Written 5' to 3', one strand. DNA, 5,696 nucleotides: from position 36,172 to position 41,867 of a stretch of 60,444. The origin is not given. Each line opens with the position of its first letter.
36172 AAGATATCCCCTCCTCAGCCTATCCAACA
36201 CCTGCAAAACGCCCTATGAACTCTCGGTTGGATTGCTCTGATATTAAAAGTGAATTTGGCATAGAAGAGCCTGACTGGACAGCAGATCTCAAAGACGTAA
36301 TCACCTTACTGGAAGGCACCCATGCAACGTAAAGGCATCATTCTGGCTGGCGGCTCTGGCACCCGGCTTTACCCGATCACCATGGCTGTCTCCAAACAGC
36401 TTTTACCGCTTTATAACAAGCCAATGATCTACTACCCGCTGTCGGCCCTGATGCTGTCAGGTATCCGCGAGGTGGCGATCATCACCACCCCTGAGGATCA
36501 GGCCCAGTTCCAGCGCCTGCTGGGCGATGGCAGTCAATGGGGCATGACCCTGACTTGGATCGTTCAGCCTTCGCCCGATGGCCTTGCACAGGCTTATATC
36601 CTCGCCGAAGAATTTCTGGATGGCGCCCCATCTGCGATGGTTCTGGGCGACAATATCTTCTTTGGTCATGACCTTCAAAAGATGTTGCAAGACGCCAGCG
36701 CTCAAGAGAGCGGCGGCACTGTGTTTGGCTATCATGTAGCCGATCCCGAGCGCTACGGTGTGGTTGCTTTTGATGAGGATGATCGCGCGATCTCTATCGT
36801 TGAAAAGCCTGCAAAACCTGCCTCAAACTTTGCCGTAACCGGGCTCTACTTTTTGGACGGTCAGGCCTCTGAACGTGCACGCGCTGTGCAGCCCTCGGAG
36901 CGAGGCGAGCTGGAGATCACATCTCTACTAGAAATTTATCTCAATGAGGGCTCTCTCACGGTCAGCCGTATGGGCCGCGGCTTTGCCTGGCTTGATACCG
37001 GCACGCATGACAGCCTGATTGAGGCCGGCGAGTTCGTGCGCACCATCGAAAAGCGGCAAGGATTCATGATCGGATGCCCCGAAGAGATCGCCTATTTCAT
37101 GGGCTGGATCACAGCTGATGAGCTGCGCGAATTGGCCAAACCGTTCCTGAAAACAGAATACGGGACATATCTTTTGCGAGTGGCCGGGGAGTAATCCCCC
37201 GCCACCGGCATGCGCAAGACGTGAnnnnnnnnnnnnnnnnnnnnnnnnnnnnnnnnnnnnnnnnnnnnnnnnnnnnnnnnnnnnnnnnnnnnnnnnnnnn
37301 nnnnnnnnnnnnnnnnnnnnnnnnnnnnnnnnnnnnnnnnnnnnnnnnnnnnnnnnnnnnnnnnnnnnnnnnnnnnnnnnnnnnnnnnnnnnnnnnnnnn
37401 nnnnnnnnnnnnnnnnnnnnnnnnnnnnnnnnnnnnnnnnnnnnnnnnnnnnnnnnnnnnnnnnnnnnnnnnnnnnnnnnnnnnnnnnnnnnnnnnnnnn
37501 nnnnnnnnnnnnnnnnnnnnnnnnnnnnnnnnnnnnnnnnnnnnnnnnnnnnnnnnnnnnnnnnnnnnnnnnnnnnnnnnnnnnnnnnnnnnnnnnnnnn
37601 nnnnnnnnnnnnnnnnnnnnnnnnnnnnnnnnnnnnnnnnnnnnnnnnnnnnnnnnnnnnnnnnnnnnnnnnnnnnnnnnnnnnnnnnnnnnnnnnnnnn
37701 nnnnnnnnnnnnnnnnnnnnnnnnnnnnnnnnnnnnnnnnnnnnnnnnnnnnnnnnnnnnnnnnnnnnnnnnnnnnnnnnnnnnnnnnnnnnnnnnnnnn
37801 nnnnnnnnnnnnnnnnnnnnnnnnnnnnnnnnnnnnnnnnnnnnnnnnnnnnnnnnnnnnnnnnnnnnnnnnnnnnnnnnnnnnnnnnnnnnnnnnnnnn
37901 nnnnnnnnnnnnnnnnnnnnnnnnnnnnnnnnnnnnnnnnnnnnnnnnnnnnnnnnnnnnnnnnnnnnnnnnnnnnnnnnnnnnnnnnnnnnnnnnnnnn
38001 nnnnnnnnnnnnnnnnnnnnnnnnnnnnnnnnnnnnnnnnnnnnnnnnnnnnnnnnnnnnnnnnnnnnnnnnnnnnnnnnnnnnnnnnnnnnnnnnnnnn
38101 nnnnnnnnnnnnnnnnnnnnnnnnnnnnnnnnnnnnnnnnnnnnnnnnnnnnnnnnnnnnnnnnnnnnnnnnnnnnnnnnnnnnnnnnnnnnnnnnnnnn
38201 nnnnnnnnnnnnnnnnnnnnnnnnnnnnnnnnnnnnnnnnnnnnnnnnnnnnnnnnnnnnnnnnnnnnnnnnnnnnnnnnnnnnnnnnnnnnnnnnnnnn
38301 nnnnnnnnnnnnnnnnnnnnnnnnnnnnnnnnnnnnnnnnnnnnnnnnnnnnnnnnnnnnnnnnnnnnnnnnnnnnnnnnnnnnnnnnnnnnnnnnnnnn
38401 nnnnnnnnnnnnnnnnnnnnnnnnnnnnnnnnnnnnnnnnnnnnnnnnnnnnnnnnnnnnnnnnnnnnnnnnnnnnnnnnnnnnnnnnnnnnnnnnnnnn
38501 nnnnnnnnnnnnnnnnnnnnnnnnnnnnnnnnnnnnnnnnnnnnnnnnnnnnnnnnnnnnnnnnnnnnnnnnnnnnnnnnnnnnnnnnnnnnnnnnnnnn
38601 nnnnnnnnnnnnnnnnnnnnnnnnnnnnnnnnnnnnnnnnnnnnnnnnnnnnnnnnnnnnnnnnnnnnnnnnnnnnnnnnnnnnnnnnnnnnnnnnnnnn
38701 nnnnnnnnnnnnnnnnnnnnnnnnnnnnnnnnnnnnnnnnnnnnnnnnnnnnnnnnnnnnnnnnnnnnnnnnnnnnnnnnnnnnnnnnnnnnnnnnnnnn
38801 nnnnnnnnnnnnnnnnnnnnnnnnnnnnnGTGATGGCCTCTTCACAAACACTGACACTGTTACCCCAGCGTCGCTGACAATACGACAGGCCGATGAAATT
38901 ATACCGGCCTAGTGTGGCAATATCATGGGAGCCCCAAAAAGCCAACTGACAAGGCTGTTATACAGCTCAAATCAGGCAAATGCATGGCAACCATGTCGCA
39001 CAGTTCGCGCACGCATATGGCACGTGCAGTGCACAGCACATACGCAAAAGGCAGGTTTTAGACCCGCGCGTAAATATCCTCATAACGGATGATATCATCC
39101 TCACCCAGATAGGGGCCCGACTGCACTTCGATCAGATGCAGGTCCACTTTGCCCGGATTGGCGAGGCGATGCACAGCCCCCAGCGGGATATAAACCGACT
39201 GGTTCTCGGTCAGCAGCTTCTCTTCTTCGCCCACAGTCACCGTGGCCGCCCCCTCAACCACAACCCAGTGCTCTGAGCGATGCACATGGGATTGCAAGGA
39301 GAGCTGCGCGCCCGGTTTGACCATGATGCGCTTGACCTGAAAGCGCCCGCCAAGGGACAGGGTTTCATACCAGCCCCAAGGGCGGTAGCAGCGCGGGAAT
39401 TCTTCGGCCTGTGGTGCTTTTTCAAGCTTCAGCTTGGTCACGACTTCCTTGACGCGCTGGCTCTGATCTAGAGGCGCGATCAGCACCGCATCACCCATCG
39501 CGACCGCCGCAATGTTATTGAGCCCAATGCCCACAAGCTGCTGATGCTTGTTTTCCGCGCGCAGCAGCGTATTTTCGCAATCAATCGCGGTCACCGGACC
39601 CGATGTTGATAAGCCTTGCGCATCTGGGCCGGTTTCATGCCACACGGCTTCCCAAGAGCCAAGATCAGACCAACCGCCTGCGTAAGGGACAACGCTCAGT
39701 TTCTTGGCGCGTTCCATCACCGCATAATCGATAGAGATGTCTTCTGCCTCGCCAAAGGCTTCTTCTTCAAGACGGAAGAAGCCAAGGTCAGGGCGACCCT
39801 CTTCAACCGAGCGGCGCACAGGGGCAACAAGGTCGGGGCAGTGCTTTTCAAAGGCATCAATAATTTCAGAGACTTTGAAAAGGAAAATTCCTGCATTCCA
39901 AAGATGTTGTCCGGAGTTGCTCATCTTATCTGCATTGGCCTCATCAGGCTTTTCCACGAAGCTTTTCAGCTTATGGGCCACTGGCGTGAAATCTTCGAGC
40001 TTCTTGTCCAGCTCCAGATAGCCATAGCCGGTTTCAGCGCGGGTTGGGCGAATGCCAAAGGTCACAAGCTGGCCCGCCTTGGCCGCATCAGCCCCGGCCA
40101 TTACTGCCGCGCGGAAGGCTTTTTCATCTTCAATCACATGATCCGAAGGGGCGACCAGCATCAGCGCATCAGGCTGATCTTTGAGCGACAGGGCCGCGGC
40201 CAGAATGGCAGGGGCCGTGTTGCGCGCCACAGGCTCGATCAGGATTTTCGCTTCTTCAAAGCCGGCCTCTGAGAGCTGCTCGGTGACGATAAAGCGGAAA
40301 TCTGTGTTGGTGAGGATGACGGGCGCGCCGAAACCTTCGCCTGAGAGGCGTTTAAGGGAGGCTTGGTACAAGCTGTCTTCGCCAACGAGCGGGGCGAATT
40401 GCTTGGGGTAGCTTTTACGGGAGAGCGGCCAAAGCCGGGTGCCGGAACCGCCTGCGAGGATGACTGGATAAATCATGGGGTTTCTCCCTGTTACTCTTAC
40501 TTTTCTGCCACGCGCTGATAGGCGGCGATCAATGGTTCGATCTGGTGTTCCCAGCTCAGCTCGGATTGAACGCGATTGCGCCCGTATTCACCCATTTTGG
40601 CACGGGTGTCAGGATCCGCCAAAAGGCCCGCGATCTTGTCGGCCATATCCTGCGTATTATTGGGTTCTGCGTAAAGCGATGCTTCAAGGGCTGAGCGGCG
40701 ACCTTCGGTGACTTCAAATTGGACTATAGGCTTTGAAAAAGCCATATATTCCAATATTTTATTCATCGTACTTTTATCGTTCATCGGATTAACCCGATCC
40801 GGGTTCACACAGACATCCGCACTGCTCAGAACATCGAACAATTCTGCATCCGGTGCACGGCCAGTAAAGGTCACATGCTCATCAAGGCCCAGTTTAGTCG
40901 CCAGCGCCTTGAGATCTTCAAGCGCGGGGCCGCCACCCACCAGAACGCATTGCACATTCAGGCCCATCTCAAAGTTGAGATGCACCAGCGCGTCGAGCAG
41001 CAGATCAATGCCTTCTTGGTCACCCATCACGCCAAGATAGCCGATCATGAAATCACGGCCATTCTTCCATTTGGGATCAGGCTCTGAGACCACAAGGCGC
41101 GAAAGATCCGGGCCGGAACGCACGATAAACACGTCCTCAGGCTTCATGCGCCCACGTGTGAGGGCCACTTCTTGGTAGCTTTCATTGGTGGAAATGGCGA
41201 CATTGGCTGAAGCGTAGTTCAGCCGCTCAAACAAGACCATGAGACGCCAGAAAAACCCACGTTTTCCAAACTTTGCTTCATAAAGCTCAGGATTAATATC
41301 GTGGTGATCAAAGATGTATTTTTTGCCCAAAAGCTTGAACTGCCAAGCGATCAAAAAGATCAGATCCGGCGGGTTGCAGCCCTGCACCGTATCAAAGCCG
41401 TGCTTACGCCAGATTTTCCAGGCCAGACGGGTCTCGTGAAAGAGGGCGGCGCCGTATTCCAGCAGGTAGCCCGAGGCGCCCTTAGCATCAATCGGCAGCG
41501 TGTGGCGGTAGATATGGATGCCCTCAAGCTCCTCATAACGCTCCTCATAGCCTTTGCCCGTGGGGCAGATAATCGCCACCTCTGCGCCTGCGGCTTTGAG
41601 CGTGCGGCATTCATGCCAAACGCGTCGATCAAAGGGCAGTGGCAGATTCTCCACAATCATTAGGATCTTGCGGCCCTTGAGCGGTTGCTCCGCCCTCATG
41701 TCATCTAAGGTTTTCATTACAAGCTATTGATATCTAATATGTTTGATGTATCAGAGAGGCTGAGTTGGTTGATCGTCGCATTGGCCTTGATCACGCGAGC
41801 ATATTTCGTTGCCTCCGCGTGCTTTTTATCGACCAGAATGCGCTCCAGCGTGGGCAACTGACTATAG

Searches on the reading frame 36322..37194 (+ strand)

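Call 10: search_protein_families(library=pfam, proteins=[window:36322-37194:+], max_evalue=0.001)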
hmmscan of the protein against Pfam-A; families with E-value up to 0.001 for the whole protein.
window:36322-37194:+ (290 aa): 2 families
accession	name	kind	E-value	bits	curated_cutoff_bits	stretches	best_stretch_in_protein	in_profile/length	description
PF00483.29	NTP_transferase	-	2.8e-74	250.2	21.2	1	4-240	1-243/245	Nucleotidyl transferase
PF12804.13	NTP_transf_3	-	1e-08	35.9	27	1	5-134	1-119/160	MobA-like NTP transferase domain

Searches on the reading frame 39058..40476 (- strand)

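Call 10: search_protein_families(library=pfam, proteins=[window:39058-40476:-], max_evalue=0.001)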
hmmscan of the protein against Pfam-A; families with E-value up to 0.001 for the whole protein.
window:39058-40476:- (472 aa): 5 families
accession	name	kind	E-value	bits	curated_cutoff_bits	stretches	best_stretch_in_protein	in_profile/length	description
PF00483.29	NTP_transferase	-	2.3e-50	171.9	21.2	1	4-281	2-238/245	Nucleotidyl transferase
PF01050.24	MannoseP_isomer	-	1.2e-48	164.5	23.6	1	360-467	9-116/116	Mannose-6-phosphate isomerase C-terminal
PF07883.17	Cupin_2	-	6.9e-12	45.3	27.2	1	384-451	3-69/70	Cupin domain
PF22640.1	ManC_GMP_beta-helix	-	1.6e-08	34.7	27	1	295-349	3-55/55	MannoseP isomerase/GMP-like beta-helix domain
PF12804.13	NTP_transf_3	-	9.7e-06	26.3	27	1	5-126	2-109/160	MobA-like NTP transferase domain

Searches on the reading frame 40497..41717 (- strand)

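Call 10: search_protein_families(library=pfam, proteins=[window:40497-41717:-], max_evalue=0.001)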
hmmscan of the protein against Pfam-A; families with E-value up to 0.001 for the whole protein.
window:40497-41717:- (406 aa): 5 families
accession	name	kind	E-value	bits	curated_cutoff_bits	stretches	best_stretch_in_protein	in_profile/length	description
PF00534.26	Glycos_transf_1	-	4.2e-24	85.4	26.4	1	218-382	11-172/172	Glycosyl transferases group 1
PF13692.12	Glyco_trans_1_4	-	1.5e-22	80.8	27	1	224-368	3-142/142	Glycosyl transferases group 1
PF13524.12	Glyco_trans_1_2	-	4.5e-14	53.1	25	1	281-397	28-143/144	Glycosyl transferase-like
PF13439.12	Glyco_transf_4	-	5e-10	40.1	28.5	1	31-207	6-170/170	Glycosyltransferase Family 4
PF13579.12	Glyco_trans_4_4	-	2e-08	35.2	29.7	1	31-199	5-155/158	Glycosyl transferase 4-like domain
